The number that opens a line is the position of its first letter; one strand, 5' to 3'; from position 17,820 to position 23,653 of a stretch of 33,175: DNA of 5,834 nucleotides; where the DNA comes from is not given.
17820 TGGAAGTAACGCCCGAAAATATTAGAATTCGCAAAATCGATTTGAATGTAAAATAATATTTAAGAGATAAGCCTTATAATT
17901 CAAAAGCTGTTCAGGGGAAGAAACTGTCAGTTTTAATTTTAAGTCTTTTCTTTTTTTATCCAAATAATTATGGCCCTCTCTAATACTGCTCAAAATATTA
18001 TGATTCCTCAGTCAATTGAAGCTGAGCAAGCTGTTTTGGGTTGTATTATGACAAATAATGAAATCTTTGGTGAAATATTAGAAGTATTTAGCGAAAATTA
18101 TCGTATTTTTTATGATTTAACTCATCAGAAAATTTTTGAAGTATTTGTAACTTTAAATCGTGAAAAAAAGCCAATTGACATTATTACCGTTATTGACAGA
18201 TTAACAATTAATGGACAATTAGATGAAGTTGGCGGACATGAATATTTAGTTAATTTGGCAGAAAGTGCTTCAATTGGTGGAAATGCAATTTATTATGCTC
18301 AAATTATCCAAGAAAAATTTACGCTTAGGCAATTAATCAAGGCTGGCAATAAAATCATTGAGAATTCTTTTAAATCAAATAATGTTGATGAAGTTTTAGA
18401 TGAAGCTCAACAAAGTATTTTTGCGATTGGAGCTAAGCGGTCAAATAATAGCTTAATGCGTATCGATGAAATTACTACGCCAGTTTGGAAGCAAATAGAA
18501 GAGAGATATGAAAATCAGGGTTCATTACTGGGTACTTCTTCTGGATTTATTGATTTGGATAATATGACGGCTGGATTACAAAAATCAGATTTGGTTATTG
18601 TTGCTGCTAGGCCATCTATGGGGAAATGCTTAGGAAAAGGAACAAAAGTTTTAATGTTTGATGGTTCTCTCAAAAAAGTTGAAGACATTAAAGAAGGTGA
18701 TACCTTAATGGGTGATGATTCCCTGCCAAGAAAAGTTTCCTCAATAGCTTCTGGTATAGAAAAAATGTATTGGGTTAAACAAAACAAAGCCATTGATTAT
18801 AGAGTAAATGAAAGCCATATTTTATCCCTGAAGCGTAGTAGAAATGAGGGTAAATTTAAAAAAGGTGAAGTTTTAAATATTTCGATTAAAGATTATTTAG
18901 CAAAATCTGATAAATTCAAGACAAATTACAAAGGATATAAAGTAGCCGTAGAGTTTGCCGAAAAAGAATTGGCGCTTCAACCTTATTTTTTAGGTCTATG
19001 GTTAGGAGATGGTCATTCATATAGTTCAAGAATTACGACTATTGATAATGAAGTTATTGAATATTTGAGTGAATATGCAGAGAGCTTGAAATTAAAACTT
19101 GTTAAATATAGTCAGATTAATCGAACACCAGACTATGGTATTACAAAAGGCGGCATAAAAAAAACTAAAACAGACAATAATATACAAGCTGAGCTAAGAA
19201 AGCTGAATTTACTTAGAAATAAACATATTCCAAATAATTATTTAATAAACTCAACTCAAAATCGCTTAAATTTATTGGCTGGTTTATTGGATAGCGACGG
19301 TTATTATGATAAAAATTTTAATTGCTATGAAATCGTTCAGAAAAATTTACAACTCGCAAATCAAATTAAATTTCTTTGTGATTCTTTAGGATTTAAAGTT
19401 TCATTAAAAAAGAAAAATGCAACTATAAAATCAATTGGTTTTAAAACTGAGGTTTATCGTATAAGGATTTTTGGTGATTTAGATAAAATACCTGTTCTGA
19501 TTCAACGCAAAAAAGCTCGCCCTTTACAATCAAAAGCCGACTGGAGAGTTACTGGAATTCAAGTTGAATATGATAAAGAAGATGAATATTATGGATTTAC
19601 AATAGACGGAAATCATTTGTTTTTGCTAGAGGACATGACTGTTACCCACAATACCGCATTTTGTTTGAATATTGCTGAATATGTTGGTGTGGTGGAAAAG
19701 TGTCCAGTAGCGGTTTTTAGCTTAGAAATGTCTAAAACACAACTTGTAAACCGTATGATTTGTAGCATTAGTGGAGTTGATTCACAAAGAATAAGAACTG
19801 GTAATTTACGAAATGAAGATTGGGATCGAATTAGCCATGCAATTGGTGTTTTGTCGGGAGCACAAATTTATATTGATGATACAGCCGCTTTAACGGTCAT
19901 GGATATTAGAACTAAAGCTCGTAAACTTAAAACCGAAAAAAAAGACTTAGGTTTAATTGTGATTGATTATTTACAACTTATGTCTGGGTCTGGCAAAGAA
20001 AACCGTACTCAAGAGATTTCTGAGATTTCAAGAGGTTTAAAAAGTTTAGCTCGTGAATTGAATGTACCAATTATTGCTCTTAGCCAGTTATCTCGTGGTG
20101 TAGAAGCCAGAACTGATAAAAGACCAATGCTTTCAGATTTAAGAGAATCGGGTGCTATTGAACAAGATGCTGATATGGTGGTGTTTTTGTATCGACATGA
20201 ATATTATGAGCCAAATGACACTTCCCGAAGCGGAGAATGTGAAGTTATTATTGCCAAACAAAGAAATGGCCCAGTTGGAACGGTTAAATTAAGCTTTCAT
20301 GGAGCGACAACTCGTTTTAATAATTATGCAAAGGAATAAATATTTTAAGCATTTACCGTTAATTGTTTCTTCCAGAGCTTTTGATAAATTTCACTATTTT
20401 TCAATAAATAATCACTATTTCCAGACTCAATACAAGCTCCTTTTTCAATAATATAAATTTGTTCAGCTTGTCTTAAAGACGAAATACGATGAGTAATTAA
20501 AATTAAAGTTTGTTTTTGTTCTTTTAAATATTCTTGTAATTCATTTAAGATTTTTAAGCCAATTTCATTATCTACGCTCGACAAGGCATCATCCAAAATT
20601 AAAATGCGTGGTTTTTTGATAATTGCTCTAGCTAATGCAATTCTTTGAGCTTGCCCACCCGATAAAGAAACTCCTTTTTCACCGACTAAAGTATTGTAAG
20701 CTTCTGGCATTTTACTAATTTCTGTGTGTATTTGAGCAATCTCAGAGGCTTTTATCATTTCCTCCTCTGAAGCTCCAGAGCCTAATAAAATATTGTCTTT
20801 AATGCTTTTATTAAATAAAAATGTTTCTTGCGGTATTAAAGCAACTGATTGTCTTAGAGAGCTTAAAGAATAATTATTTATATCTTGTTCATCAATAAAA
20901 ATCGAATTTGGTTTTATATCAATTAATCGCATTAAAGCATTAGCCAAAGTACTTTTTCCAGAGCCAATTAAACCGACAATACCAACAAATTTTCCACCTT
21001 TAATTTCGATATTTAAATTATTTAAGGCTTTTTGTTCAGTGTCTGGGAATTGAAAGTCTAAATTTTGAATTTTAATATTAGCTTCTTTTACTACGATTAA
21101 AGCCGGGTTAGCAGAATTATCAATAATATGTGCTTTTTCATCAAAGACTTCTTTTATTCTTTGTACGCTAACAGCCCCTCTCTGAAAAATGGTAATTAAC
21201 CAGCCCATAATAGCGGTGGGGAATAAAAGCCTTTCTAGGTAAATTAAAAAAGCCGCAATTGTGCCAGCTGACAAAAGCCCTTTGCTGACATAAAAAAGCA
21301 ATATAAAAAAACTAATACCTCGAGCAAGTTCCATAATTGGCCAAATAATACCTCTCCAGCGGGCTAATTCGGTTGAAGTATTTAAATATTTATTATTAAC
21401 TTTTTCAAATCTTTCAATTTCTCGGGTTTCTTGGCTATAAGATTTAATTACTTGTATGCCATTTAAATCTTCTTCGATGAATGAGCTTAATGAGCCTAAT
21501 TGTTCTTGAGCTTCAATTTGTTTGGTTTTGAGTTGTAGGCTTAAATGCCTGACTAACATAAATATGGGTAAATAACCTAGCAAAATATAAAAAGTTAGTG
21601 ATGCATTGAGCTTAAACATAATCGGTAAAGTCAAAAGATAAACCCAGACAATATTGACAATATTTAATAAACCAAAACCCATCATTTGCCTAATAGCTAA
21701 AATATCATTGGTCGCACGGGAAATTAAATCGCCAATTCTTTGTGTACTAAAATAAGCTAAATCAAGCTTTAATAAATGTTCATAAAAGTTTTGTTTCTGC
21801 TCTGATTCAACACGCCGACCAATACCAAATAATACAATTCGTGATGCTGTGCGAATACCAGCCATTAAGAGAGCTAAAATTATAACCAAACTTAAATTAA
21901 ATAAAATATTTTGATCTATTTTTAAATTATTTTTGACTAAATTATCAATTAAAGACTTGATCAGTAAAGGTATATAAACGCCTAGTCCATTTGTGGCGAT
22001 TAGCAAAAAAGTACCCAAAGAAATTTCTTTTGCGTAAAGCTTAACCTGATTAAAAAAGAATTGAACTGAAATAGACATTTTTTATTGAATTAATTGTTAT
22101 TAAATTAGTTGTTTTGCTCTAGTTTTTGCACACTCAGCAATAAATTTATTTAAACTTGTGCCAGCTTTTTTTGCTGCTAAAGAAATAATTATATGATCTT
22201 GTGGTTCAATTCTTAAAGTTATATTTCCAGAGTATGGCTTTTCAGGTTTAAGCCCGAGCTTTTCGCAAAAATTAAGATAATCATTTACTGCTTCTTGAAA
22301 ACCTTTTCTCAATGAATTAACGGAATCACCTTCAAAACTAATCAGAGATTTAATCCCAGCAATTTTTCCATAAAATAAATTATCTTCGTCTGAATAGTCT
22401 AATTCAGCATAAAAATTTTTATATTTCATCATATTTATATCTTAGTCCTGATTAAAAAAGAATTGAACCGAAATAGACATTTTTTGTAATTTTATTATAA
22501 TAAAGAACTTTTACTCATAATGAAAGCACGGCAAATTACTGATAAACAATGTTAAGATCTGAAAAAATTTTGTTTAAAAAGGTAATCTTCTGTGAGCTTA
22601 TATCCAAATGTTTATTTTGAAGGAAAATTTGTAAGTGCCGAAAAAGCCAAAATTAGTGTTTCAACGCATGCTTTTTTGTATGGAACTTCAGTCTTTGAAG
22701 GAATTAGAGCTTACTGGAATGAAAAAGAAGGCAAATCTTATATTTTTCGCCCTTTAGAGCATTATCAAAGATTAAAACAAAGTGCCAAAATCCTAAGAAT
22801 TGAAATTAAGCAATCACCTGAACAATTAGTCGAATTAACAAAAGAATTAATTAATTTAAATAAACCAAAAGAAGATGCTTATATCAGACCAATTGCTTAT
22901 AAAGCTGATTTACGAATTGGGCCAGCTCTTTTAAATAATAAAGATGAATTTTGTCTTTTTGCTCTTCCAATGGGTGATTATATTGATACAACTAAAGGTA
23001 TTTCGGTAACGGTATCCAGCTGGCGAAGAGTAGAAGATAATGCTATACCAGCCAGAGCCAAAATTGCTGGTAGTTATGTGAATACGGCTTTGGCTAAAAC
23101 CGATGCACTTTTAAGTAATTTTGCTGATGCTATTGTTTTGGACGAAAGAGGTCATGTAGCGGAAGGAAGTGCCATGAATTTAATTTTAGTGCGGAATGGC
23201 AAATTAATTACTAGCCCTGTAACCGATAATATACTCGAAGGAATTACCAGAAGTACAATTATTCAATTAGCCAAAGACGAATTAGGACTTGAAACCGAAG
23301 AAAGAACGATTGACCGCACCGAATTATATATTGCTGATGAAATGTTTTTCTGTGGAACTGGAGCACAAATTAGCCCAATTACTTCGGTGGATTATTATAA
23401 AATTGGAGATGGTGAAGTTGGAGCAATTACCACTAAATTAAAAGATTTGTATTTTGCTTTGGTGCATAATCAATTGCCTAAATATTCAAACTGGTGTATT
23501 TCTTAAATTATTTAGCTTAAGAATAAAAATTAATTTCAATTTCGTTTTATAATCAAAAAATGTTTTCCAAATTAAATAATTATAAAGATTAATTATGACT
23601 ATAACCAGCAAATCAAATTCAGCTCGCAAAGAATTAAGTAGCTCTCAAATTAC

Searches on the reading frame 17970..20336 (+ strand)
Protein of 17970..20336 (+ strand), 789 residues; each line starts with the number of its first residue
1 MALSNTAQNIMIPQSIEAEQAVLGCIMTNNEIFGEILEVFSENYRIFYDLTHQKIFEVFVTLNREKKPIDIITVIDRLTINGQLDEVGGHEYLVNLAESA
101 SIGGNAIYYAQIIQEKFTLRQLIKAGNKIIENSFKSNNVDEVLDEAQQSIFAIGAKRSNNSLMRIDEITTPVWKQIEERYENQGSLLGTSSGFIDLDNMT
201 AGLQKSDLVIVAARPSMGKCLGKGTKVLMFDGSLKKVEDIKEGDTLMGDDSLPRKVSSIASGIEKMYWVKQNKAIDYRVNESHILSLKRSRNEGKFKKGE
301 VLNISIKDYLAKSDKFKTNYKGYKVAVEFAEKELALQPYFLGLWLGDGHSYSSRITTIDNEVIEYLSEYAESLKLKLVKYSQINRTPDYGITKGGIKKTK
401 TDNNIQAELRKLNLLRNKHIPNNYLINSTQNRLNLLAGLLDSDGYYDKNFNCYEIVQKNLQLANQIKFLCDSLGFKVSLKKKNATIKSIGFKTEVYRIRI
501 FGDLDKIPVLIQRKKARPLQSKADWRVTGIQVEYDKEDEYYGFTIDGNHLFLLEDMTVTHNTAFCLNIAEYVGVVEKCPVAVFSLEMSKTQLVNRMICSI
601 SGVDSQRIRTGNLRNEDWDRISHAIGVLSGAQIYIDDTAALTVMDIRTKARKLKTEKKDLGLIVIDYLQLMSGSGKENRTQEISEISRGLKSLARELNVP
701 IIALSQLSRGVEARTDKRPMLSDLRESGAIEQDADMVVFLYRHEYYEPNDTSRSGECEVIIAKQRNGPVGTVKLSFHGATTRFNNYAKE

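Call 5: search_protein_families(library=pfam, proteins=[window:17970-20336:+], max_evalue=0.01)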
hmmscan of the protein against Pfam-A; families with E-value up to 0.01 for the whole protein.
window:17970-20336:+ (789 aa): 6 families
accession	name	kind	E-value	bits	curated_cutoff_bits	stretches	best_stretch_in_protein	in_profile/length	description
PF03796.21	DnaB_C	-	5.2e-108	360.7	27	2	549-785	20-255/255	DnaB-like helicase C terminal domain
PF00772.26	DnaB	-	2.9e-28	98.4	23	1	13-115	3-103/103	DnaB-like helicase N terminal domain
PF05203.21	Hom_end_hint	-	4.1e-21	76.4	32.1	2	220-291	1-81/228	Hom_end-associated Hint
PF05204.19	Hom_end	-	2.8e-13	50.4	21.1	1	420-501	2-85/110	Homing endonuclease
PF14528.11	LAGLIDADG_3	-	5.9e-09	36.5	22.5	1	433-500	4-68/82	LAGLIDADG-like domain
PF13481.12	AAA_25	-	2.7e-06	27.6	27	1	574-706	69-189/195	AAA domain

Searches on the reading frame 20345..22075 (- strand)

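Call 5: search_protein_families(library=pfam, proteins=[window:20345-22075:-], max_evalue=0.01)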
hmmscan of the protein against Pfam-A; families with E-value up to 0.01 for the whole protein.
window:20345-22075:- (576 aa): 11 families
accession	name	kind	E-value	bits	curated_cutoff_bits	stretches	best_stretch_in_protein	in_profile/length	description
PF00664.28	ABC_membrane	-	3.8e-36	125.6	28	1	20-283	3-270/274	ABC transporter transmembrane region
PF00005.33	ABC_tran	-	1.2e-28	100.9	25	1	351-498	1-136/137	ABC transporter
PF13166.12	AAA_13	-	2.8e-05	23.5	36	1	484-539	522-579/713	AAA domain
PF20720.3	nSTAND3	-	0.00015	21.9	27.2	0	358-383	14-39/155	Novel STAND NTPase 3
PF13401.12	AAA_22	-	0.00034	21.4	27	0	360-526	4-120/130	AAA domain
PF02463.25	SMC_N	-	0.00049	20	40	0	377-544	40-212/220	RecF/RecN/SMC N terminal domain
PF00931.28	NB-ARC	-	0.0047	16.7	23.5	0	358-382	15-39/248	NB-ARC domain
PF01926.29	MMR_HSR1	-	0.0049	17.4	21.9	0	364-384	2-22/113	50S ribosome-binding GTPase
PF13238.12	AAA_18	-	0.0054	17.6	29.4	0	364-387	1-24/128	AAA domain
PF13555.12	AAA_29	-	0.0055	16.9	27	0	357-385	20-46/61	P-loop containing region of AAA domain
PF13191.12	AAA_16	-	0.0071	17.3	32.6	0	348-497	9-141/167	AAA ATPase domain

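Call 39: search_protein_families(library=padloc, proteins=[window:20345-22075:-], max_evalue=0.001)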
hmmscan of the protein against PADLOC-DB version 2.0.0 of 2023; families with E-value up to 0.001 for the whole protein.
window:20345-22075:- (576 aa): 5 families
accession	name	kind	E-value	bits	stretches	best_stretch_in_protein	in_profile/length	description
PDLC04135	mad3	-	4.2e-24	83.8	2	466-554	259-345/374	mads_3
PDLC04140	mad8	-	2.7e-13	48.1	1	346-536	12-239/314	mads_8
PDLC02914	ATPase-Toprim_I-B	-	7.1e-06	23.5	1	471-545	185-261/443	-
PDLC02335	AbiLi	-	0.0004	17.5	0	343-552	71-255/326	AbiLi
PDLC04897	PDC-S06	-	0.00068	16.3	1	487-530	532-578/727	-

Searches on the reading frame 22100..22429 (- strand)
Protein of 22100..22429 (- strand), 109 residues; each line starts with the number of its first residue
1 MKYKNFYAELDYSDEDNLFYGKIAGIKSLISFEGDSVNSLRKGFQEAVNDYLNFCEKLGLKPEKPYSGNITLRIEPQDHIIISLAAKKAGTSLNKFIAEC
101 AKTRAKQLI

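Call 5: search_protein_families(library=pfam, proteins=[window:22100-22429:-], max_evalue=0.01)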
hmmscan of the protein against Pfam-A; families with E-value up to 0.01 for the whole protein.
window:22100-22429:- (109 aa): 3 families
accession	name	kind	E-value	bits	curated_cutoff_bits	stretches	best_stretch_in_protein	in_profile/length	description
PF05534.18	HicB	-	1.1e-17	64.1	21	1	51-99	1-49/51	HicB family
PF08681.18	TacA1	-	2.4e-05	24.7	21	1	70-109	2-41/80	Antitoxin TacA 1-like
PF21748.3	UPF0150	-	0.0026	18.1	27.3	1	8-60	10-61/64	UPF0150-like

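Call 39: search_protein_families(library=padloc, proteins=[window:22100-22429:-], max_evalue=0.001)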
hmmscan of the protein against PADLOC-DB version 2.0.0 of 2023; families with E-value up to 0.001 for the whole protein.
window:22100-22429:- (109 aa): 0 families

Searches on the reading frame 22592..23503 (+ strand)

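Call 5: search_protein_families(library=pfam, proteins=[window:22592-23503:+], max_evalue=0.01)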
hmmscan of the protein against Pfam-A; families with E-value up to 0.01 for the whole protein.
window:22592-23503:+ (304 aa): 1 family
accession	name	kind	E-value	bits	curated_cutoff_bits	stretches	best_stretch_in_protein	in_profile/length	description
PF01063.24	Aminotran_4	-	1.3e-45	156.4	28.5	1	34-266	2-223/223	Amino-transferase class IV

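Call 39: search_protein_families(library=padloc, proteins=[window:22592-23503:+], max_evalue=0.001)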
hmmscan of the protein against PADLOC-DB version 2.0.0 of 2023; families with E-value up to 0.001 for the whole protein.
window:22592-23503:+ (304 aa): 0 families
